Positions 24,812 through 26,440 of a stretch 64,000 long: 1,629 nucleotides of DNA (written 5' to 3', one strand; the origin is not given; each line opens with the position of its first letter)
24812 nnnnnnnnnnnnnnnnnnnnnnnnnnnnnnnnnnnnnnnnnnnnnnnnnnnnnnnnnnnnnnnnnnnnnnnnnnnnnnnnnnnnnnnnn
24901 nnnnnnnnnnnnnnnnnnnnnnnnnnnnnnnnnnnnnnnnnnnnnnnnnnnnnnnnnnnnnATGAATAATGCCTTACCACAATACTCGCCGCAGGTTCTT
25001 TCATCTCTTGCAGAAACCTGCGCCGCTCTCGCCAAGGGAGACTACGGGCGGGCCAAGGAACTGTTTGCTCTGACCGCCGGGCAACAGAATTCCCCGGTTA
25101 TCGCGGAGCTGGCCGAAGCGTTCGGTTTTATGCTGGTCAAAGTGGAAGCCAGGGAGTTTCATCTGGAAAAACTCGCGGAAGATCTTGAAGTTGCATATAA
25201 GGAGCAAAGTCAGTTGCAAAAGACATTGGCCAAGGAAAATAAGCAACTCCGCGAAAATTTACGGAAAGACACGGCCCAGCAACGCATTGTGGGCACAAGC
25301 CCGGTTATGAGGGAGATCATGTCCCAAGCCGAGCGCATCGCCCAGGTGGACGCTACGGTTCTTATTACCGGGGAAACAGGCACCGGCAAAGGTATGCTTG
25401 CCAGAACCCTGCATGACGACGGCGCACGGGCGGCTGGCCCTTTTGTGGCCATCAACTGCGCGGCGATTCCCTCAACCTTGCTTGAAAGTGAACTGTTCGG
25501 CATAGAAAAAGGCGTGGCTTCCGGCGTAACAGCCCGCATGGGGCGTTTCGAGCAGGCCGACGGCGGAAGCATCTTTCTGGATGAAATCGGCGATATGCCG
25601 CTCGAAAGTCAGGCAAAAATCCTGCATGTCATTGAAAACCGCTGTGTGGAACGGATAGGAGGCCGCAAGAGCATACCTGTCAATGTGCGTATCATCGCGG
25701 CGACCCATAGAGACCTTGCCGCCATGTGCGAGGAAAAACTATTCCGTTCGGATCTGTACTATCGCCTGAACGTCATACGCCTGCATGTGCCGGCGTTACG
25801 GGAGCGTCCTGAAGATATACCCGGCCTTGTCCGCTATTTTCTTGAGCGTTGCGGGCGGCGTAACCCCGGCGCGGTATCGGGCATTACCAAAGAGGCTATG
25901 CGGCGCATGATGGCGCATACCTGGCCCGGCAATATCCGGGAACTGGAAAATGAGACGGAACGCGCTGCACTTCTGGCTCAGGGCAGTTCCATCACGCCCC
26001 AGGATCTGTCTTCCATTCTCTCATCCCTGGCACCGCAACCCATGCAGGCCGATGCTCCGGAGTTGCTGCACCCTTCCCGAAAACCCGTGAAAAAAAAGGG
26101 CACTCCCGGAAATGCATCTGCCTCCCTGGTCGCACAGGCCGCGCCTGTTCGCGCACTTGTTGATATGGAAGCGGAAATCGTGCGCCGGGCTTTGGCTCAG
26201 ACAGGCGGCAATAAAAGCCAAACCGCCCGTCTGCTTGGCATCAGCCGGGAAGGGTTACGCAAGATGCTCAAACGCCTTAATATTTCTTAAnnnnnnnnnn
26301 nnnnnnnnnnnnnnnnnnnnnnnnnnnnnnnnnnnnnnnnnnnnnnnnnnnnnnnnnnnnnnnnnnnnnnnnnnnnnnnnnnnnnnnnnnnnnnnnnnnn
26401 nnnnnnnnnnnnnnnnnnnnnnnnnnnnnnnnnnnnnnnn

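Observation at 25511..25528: The island's enhancer-binding protein has GVASGV instead of the GAFTGA sigma-54 contact loop and no sensor domain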

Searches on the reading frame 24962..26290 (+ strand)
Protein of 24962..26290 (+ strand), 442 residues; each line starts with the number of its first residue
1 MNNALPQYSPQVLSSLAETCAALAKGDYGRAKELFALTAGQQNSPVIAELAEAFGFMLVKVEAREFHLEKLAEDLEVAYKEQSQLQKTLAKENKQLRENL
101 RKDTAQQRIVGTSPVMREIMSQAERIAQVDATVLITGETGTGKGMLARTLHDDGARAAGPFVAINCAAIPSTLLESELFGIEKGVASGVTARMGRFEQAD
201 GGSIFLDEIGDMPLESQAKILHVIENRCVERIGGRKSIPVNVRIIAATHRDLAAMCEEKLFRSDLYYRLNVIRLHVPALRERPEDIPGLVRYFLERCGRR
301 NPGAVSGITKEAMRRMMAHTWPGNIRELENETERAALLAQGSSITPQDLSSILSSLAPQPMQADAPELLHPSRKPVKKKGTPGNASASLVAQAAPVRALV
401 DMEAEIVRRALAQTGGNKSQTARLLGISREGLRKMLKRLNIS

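Call 3: search_protein_families(library=pfam, proteins=[window:24962-26290:+], max_evalue=0.01)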
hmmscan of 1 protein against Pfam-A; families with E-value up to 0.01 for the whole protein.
window:24962-26290:+ (442 aa): 11 families
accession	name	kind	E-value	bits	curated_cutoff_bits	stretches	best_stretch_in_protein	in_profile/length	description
PF00158.32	Sigma54_activat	-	7.3e-65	218.2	20.2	1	109-274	1-167/168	Sigma-54 interaction domain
PF25601.1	AAA_lid_14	-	4.9e-24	84.4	27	1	280-360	1-81/87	AAA+ ATPase lid domain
PF14532.12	Sigma54_activ_2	-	5.1e-23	82.3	25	1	110-279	1-138/138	Sigma-54 interaction domain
PF02954.25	HTH_8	-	8e-11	41.9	22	1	400-438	3-41/42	Bacterial regulatory protein, Fis family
PF13191.12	AAA_16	-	0.00019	22.4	32.6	1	114-169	7-63/167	AAA ATPase domain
PF00004.35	AAA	-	0.00026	21.9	21.2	1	133-262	1-120/131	ATPase family associated with various cellular activities (AAA)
PF07728.20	AAA_5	-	0.00036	21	22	1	133-250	2-123/139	AAA domain (dynein-related subfamily)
PF01078.27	Mg_chelatase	-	0.0029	17.5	20.3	0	132-151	24-43/207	Magnesium chelatase, subunit ChlI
PF07724.20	AAA_2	-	0.005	17.3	27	0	132-252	5-127/166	AAA domain (Cdc48 subfamily)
PF20720.3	nSTAND3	-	0.0056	16.8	27.2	0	116-150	3-37/155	Novel STAND NTPase 3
PF13518.12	HTH_28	-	0.0057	17.2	25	0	404-440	3-37/52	Helix-turn-helix domain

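Call 4: search_protein_families(library=ncbifam, proteins=[window:24962-26290:+], max_evalue=0.01)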
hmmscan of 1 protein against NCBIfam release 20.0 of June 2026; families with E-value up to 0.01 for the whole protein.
window:24962-26290:+ (442 aa): 30 families (the best 25 are shown)
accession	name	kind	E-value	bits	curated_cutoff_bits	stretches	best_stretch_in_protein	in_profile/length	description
TIGR01817.1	nifA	equivalog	2.7e-103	346.5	528.85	1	61-441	151-529/534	nif-specific transcriptional activator NifA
TIGR01818.1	ntrC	equivalog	9.3e-101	337.9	558.6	1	87-438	112-462/463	nitrogen regulation protein NR(I)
TIGR02915.1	PEP_resp_reg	equivalog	1.2e-97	327.5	502.6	2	59-350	92-383/445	PEP-CTERM-box response regulator transcription factor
NF041552.1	TF_PrdR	equivalog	1.2e-95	321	795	1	81-353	236-514/577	sigma-54 dependent transcriptional regulator PrdR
NF008469.0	PRK11361.1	equivalog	1.5e-94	317.3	714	1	78-437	115-452/461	acetoacetate metabolism transcriptional regulator AtoC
NF003451.0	PRK05022.1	equivalog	1.3e-92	311.2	476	1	78-441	161-510/512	nitric oxide reductase transcriptional regulator NorR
NF050807.1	TransRegFlbDCaul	equivalog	4.9e-92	309.1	750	1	106-438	117-437/454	sigma-54-dependent transcriptional regulator FlbD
NF038308.1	RNA_repair_RtcR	equivalog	1.1e-91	308.3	650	1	85-433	158-505/530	RNA repair transcriptional activator RtcR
NF007689.0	PRK10365.1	equivalog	9.2e-88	294.9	760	2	71-355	104-388/441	sigma-54-dependent response regulator transcription factor ZraR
NF011958.0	PRK15429.1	equivalog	6.4e-87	292.8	830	1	72-344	343-617/692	formate hydrogenlyase transcriptional activator FlhA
NF051870.1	NAssimRespRegNtrX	equivalog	4.9e-82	276.2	600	1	86-440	121-451/452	nitrogen assimilation response regulator NtrX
TIGR02329.1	propionate_PrpR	equivalog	1.9e-81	274.3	499.2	1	46-437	154-525/526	propionate catabolism operon regulatory protein PrpR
NF008176.1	PRK10923.1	equivalog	7.9e-81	272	620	1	91-441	123-468/469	nitrogen regulation protein NR(I)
NF011695.0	PRK15115.1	equivalog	8.2e-79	265.4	763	1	100-342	128-371/445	two-component system response regulator GlrR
TIGR02974.1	phageshock_pspF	equivalog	9.3e-79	265.1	443.55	1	109-438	1-335/336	phage shock protein operon transcriptional activator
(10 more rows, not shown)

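Call 10: find_homologous_proteins(query=window:24962-26290:+, max_evalue=1e-30)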
Query window:24962-26290:+ (442 aa): 8000 proteins with E <= 1e-30 among 8000 candidates; the best 120 are listed.
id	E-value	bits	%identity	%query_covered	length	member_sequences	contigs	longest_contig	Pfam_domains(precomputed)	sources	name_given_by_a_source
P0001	6.2e-283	956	100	100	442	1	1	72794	PF00158.33,PF25601.2,PF02954.26,PF14532.13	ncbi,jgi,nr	ncbi:MAG: sigma-54 dependent transcriptional regulator [Deltaproteobacteria bacterium]|jgi:DNA-bindi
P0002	6.1e-193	660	72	98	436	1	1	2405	PF00158.33,PF25601.2,PF02954.26,PF14532.13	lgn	-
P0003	1.4e-187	642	71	97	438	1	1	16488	PF00158.33,PF25601.2,PF02954.26,PF00004.36,PF14532.13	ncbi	-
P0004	3.2e-187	641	70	98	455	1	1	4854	PF00158.33,PF25601.2,PF02954.26,PF14532.13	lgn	-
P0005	1.5e-183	629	69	98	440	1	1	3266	PF00158.33,PF25601.2,PF02954.26,PF14532.13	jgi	jgi:DNA-binding NtrC family response regulator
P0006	4.2e-168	578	65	98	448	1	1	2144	PF00158.33,PF25601.2,PF02954.26,PF00004.36,PF14532.13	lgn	-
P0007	5.8e-166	571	64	98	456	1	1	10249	PF00158.33,PF25601.2,PF02954.26,PF14532.13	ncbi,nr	ncbi:sigma-54 dependent transcriptional regulator [Desulfovibrio sp. OttesenSCG-928-M14]|nr:sigma-54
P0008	5.7e-163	561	63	98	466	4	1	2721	PF00158.33,PF25601.2,PF02954.26,PF00004.36,PF14532.13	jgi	jgi:DNA-binding NtrC family response regulator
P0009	6.9e-148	511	57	99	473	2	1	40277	PF00158.33,PF07724.21,PF25601.2,PF02954.26,PF14532.13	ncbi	-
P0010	1.6e-147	510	58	100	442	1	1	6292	PF00158.33,PF07724.21,PF25601.2,PF02954.26,PF14532.13,PF07728.21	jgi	jgi:transcriptional regulator with PAS, ATPase and Fis domain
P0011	2.1e-145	503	58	98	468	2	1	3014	PF00158.33,PF25601.2,PF02954.26,PF14532.13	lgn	-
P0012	2.3e-145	503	58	98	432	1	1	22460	PF00158.33,PF25601.2,PF02954.26,PF14532.13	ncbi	-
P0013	6.0e-144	498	58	99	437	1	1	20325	PF00158.33,PF25601.2,PF02954.26,PF14532.13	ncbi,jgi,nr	ncbi:MAG: sigma-54 dependent transcriptional regulator [Deltaproteobacteria bacterium]|jgi:DNA-bindi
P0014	6.9e-141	488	53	98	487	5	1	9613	PF00158.33,PF25601.2,PF02954.26,PF14532.13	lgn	-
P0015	1.5e-139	484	55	98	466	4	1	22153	PF00158.33,PF25601.2,PF02954.26,PF14532.13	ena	-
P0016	6.7e-139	482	54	99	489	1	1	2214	PF00158.33,PF25601.2,PF02954.26,PF14532.13,PF01078.28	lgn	-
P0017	1.8e-138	480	55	98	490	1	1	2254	PF00158.33,PF25601.2,PF02954.26,PF14532.13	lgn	-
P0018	3.4e-138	479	58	97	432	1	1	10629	PF00158.33,PF25601.2,PF02954.26,PF14532.13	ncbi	-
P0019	8.5e-138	478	56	99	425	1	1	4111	PF00158.33,PF25601.2,PF02954.26,PF14532.13,PF07728.21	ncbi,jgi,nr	ncbi:MAG: sigma-54 dependent transcriptional regulator [Deltaproteobacteria bacterium]|jgi:DNA-bindi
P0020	4.9e-136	472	55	99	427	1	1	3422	PF00158.33,PF25601.2,PF02954.26,PF14532.13,PF07728.21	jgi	jgi:DNA-binding NtrC family response regulator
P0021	5.7e-132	459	55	97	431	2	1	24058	PF00158.33,PF25601.2,PF02954.26,PF14532.13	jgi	jgi:DNA-binding NtrC family response regulator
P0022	7.7e-131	455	56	97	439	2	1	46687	PF00158.33,PF25601.2,PF02954.26,PF00004.36,PF14532.13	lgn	-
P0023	1.2e-128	448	53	97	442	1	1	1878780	PF00158.33,PF07724.21,PF25601.2,PF02954.26,PF14532.13,PF07728.21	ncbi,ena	-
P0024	4.6e-128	446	53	98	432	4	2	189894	PF00158.33,PF25601.2,PF02954.26,PF14532.13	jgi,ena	-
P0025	2.0e-127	444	54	98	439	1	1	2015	PF00158.33,PF25601.2,PF02954.26,PF14532.13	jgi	-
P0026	3.8e-127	443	54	98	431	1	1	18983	PF00158.33,PF25601.2,PF02954.26,PF14532.13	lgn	-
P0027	7.1e-127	442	51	98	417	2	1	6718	PF00158.33,PF07724.21,PF25601.2,PF02954.26,PF14532.13,PF07728.21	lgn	-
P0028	2.3e-126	440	53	98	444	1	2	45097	PF00158.33,PF25601.2,PF02954.26,PF14532.13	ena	-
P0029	3.3e-126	440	51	98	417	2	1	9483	PF00158.33,PF07724.21,PF25601.2,PF02954.26,PF14532.13,PF07728.21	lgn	-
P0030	6.3e-126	439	53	98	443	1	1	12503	PF00158.33,PF25601.2,PF02954.26,PF14532.13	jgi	jgi:DNA-binding NtrC family response regulator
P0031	9.2e-126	438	53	98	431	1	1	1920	PF00158.33,PF25601.2,PF02954.26,PF14532.13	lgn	-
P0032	9.9e-126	438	53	98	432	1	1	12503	PF00158.33,PF25601.2,PF02954.26,PF14532.13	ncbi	-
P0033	1.3e-125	438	54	98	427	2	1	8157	PF00158.33,PF25601.2,PF02954.26,PF14532.13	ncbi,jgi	-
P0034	1.3e-125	438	54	98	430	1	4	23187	PF00158.33,PF25601.2,PF02954.26,PF14532.13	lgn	-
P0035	1.3e-125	438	54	97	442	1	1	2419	PF00158.33,PF07724.21,PF25601.2,PF02954.26,PF00004.36,PF14532.13,PF07728.21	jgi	jgi:transcriptional regulator with PAS, ATPase and Fis domain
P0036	2.4e-125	437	55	97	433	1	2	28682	PF00158.33,PF25601.2,PF02954.26,PF14532.13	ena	-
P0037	4.9e-125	436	54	96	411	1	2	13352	PF00158.33,PF25601.2,PF02954.26,PF14532.13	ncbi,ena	-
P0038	4.9e-125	436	53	97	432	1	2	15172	PF00158.33,PF25601.2,PF02954.26,PF14532.13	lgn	-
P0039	7.6e-125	435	53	97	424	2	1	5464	PF00158.33,PF25601.2,PF02954.26,PF14532.13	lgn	-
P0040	3.2e-124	433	52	97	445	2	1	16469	PF00158.33,PF25601.2,PF02954.26,PF14532.13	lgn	-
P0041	3.5e-124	433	53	97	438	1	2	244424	PF00158.33,PF25601.2,PF02954.26,PF14532.13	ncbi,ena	-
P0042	3.8e-124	433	51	96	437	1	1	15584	PF00158.33,PF25601.2,PF02954.26,PF14532.13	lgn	-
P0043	5.7e-124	432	53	98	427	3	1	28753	PF00158.33,PF25601.2,PF02954.26,PF14532.13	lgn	-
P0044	1.1e-123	432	51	96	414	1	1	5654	PF00158.33,PF25601.2,PF02954.26,PF14532.13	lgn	-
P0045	1.2e-123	431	52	98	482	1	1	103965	PF00158.33,PF25601.2,PF02954.26,PF14532.13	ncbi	-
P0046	1.2e-123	431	53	98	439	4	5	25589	PF00158.33,PF25601.2,PF02954.26,PF14532.13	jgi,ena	-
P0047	1.3e-123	431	51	97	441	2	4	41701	PF00158.33,PF25601.2,PF02954.26,PF14532.13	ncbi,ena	-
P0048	1.6e-123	431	53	97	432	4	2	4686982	PF00158.33,PF25601.2,PF02954.26,PF14532.13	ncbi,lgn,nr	ncbi:sigma-54 dependent transcriptional regulator [Desulfovibrio sp. JY]|nr:sigma-54 dependent trans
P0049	3.9e-123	430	52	98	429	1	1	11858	PF00158.33,PF25601.2,PF02954.26,PF14532.13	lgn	-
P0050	5.5e-123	429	52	98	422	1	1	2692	PF00158.33,PF07724.21,PF25601.2,PF02954.26,PF14532.13,PF13191.13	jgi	jgi:DNA-binding NtrC family response regulator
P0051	6.9e-123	429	51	98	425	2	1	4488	PF00158.33,PF25601.2,PF02954.26,PF14532.13,PF07728.21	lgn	-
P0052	7.7e-123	429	49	99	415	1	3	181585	PF00158.33,PF07724.21,PF25601.2,PF02954.26,PF14532.13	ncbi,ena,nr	ncbi:MAG: sigma-54 dependent transcriptional regulator [Desulfovibrionales bacterium]|nr:sigma-54 de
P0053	1.7e-122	428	51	98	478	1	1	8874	PF00158.33,PF25601.2,PF02954.26,PF14532.13,PF07728.21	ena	-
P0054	1.8e-121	424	61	75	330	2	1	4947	PF00158.33,PF25601.2,PF02954.26,PF14532.13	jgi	jgi:DNA-binding NtrC family response regulator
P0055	2.2e-121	424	51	98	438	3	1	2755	PF00158.33,PF25601.2,PF02954.26,PF14532.13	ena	-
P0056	1.1e-120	422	53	97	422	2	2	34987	PF00158.33,PF25601.2,PF02954.26,PF14532.13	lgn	-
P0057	1.6e-120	421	53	97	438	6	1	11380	PF00158.33,PF25601.2,PF02954.26,PF14532.13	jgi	jgi:DNA-binding NtrC family response regulator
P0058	2.8e-120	420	51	98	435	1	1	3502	PF00158.33,PF25601.2,PF02954.26,PF14532.13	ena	-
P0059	5.5e-120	419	50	97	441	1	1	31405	PF00158.33,PF07724.21,PF25601.2,PF02954.26,PF14532.13,PF07728.21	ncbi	-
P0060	7.5e-120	419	52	98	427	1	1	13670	PF00158.33,PF25601.2,PF02954.26,PF14532.13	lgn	-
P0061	1.2e-119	418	51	98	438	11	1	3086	PF00158.33,PF25601.2,PF02954.26,PF14532.13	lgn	-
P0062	1.6e-119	418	52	97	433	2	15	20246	PF00158.33,PF25601.2,PF02954.26,PF14532.13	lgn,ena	-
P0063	7.9e-119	416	52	96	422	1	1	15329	PF00158.33,PF25601.2,PF02954.26,PF14532.13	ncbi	-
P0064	5.0e-118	413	51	96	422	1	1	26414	PF00158.33,PF25601.2,PF02954.26,PF14532.13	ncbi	-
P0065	1.1e-117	412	-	-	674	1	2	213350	PF00158.33,PF07724.21,PF25601.2,PF00493.30,PF00004.36,PF14532.13,PF07728.21,PF01078.28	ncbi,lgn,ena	-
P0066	1.5e-117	411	50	97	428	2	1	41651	PF00158.33,PF25601.2,PF02954.26,PF14532.13,PF07728.21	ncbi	-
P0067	2.2e-117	411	51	97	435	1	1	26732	PF00158.33,PF25601.2,PF02954.26,PF14532.13,PF01078.28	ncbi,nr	ncbi:sigma-54 dependent transcriptional regulator [Desulfovibrio sp. OttesenSCG-928-G15]|nr:sigma-54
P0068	3.6e-117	410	50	96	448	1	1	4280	PF00158.33,PF25601.2,PF02954.26,PF14532.13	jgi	-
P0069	6.6e-117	409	49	97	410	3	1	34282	PF00158.33,PF07724.21,PF25601.2,PF02954.26,PF14532.13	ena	-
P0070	7.0e-117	409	50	97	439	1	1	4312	PF00158.33,PF25601.2,PF02954.26,PF14532.13,PF01078.28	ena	-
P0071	1.5e-116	408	50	97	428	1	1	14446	PF00158.33,PF25601.2,PF02954.26,PF14532.13,PF07728.21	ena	-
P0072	3.0e-116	407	48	97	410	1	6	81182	PF00158.33,PF07724.21,PF25601.2,PF02954.26,PF14532.13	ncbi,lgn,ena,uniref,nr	ncbi:sigma-54 dependent transcriptional regulator [Halodesulfovibrio sp.]|uniref:sigma-54 interactio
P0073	3.4e-116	407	50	97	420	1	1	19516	PF00158.33,PF25601.2,PF02954.26,PF14532.13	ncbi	-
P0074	4.5e-116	407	51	96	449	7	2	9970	PF00158.33,PF25601.2,PF02954.26,PF14532.13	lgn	-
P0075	6.0e-116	406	50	99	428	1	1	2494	PF00158.33,PF25601.2,PF02954.26,PF14532.13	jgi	jgi:DNA-binding NtrC family response regulator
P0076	1.3e-115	405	47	99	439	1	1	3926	PF00158.33,PF25601.2,PF02954.26,PF14532.13,PF07728.21,PF01078.28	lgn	-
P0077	1.9e-115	404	48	97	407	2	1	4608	PF00158.33,PF07724.21,PF25601.2,PF02954.26,PF14532.13,PF07728.21,PF01078.28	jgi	jgi:transcriptional regulator with PAS, ATPase and Fis domain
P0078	2.1e-115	404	49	98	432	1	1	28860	PF00158.33,PF25601.2,PF02954.26,PF14532.13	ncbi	-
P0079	3.8e-115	403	51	98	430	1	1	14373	PF00158.33,PF25601.2,PF02954.26,PF14532.13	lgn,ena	-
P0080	5.7e-115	403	55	76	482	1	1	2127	PF00158.33,PF25601.2,PF02954.26,PF14532.13,PF07728.21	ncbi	-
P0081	7.6e-115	402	50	96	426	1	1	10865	PF00158.33,PF25601.2,PF02954.26,PF14532.13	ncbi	-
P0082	2.0e-114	401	49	98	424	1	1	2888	PF00158.33,PF25601.2,PF02954.26,PF14532.13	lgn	-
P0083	2.3e-114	401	49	98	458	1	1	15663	PF00158.33,PF25601.2,PF02954.26,PF14532.13,PF07728.21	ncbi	-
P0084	4.2e-114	400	50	98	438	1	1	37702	PF00158.33,PF25601.2,PF02954.26,PF14532.13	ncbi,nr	ncbi:sigma-54 dependent transcriptional regulator [Desulfovibrio sp. OttesenSCG-928-I05]|nr:sigma-54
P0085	4.3e-114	400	46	98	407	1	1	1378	PF00158.33,PF07724.21,PF25601.2,PF02954.26,PF14532.13,PF07728.21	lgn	-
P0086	6.7e-114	399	47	99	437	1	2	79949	PF00158.33,PF07724.21,PF25601.2,PF02954.26,PF14532.13,PF07728.21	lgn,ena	-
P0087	7.3e-114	399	47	99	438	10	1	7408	PF00158.33,PF25601.2,PF02954.26,PF14532.13,PF07728.21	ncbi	-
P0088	2.7e-113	397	45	98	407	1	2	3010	PF00158.33,PF07724.21,PF25601.2,PF02954.26,PF14532.13,PF07728.21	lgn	-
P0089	2.2e-112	394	47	99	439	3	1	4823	PF00158.33,PF25601.2,PF02954.26,PF14532.13,PF07728.21,PF01078.28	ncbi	ncbi:MAG: sigma-54 interaction domain-containing protein [Desulfonatronovibrio sp.]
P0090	2.4e-112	394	49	97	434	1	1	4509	PF00158.33,PF25601.2,PF02954.26,PF14532.13,PF07728.21,PF13556.13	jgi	jgi:DNA-binding NtrC family response regulator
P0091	4.5e-112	393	48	95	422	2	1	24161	PF00158.33,PF25601.2,PF02954.26,PF14532.13,PF07728.21,PF01078.28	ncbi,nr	ncbi:MAG: sigma-54-dependent Fis family transcriptional regulator [Desulfonatronovibrio sp. MSAO_Bac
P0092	5.3e-112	393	49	95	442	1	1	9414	PF00158.33,PF25601.2,PF02954.26,PF14532.13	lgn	-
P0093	6.4e-112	393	49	98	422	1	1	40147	PF00158.33,PF25601.2,PF02954.26,PF14532.13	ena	-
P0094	8.9e-112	392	48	98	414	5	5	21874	PF00158.33,PF25601.2,PF02954.26,PF14532.13,PF07728.21,PF01078.28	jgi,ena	jgi:DNA-binding NtrC family response regulator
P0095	1.2e-111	392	48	99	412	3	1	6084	PF00158.33,PF25601.2,PF02954.26,PF14532.13,PF01078.28,PF13191.13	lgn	-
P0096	1.4e-111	392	47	96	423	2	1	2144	PF00158.33,PF25601.2,PF02954.26,PF14532.13,PF07728.21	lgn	-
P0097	2.2e-111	391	48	98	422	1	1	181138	PF00158.33,PF07724.21,PF25601.2,PF02954.26,PF14532.13,PF01078.28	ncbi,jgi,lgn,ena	-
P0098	3.2e-111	391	47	99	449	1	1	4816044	PF00158.33,PF07724.21,PF25601.2,PF02954.26,PF14532.13,PF07728.21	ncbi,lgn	ncbi:sigma-54 interaction domain-containing protein [Desulfonatronum parangueonense]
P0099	6.1e-111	390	58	74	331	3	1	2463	PF00158.33,PF25601.2,PF14532.13,PF07728.21,PF01078.28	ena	-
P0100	6.5e-111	390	47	97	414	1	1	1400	PF00158.33,PF07724.21,PF25601.2,PF02954.26,PF00004.36,PF14532.13,PF07728.21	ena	-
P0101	8.7e-111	389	48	99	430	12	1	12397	PF00158.33,PF25601.2,PF02954.26,PF14532.13,PF01078.28,PF13191.13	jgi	-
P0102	9.1e-111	389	50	97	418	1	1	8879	PF00158.33,PF25601.2,PF02954.26,PF14532.13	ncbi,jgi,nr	ncbi:MAG: sigma-54 dependent transcriptional regulator [Candidatus Adiutrix sp.]|jgi:DNA-binding Ntr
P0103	1.2e-110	389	47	97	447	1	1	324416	PF00158.33,PF07724.21,PF25601.2,PF02954.26,PF14532.13,PF07728.21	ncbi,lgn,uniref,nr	ncbi:DNA-binding transcriptional response regulator, NtrC family, contains REC, AAA-type ATPase, and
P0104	2.5e-110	388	46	99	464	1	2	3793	PF00158.33,PF25601.2,PF02954.26,PF14532.13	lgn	-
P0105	3.4e-110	387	46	100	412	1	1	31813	PF00158.33,PF07724.21,PF25601.2,PF02954.26,PF00004.36,PF14532.13,PF07728.21,PF01078.28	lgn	-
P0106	3.5e-110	387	48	99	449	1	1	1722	PF00158.33,PF25601.2,PF02954.26,PF14532.13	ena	-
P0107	3.6e-110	387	47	99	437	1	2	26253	PF00158.33,PF07724.21,PF25601.2,PF02954.26,PF14532.13,PF07728.21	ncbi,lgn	ncbi:MAG: sigma-54 interaction domain-containing protein [Desulfonatronovibrionaceae bacterium]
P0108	5.6e-110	386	47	97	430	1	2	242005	PF00158.33,PF25601.2,PF02954.26,PF00004.36,PF14532.13,PF07728.21,PF01078.28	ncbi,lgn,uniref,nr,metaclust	ncbi:sigma-54 interaction domain-containing protein [Desulfonatronovibrio hydrogenovorans]|uniref:si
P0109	1.2e-109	385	48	97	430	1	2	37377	PF00158.33,PF25601.2,PF02954.26,PF14532.13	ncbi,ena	-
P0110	1.6e-109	385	46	97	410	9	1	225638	PF00158.33,PF25601.2,PF02954.26,PF14532.13,PF07728.21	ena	-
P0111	1.7e-109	385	46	99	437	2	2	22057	PF00158.33,PF25601.2,PF02954.26,PF14532.13,PF07728.21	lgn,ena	-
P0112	2.1e-109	385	47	98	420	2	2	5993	PF00158.33,PF07724.21,PF25601.2,PF02954.26,PF14532.13,PF07728.21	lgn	-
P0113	7.2e-109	383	46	98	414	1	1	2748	PF00158.33,PF07724.21,PF25601.2,PF02954.26,PF00004.36,PF14532.13,PF07728.21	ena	-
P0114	3.3e-108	381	46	99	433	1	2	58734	PF00158.33,PF07724.21,PF25601.2,PF02954.26,PF14532.13,PF07728.21,PF01078.28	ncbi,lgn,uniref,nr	ncbi:sigma-54 interaction domain-containing protein [Desulfonatronovibrio magnus]|uniref:sigma-54 in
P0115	5.8e-108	380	46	98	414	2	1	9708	PF00158.33,PF07724.21,PF25601.2,PF02954.26,PF00004.36,PF14532.13,PF07728.21,PF01078.28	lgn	-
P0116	6.7e-108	380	46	98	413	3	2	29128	PF00158.33,PF25601.2,PF02954.26,PF14532.13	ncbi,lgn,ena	-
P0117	1.1e-107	379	48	95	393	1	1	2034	PF00158.33,PF25601.2,PF02954.26,PF14532.13,PF01078.28,PF13191.13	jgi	-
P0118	1.9e-107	378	47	97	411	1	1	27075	PF00158.33,PF07724.21,PF25601.2,PF02954.26,PF00004.36,PF14532.13,PF07728.21,PF01078.28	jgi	jgi:transcriptional regulator with PAS, ATPase and Fis domain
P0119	2.6e-107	378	45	98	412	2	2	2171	PF00158.33,PF25601.2,PF02954.26,PF14532.13,PF01078.28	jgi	jgi:transcriptional regulator with PAS, ATPase and Fis domain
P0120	2.1e-106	375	48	95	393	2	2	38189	PF00158.33,PF25601.2,PF02954.26,PF14532.13,PF01078.28,PF13191.13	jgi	jgi:transcriptional regulator with PAS, ATPase and Fis domain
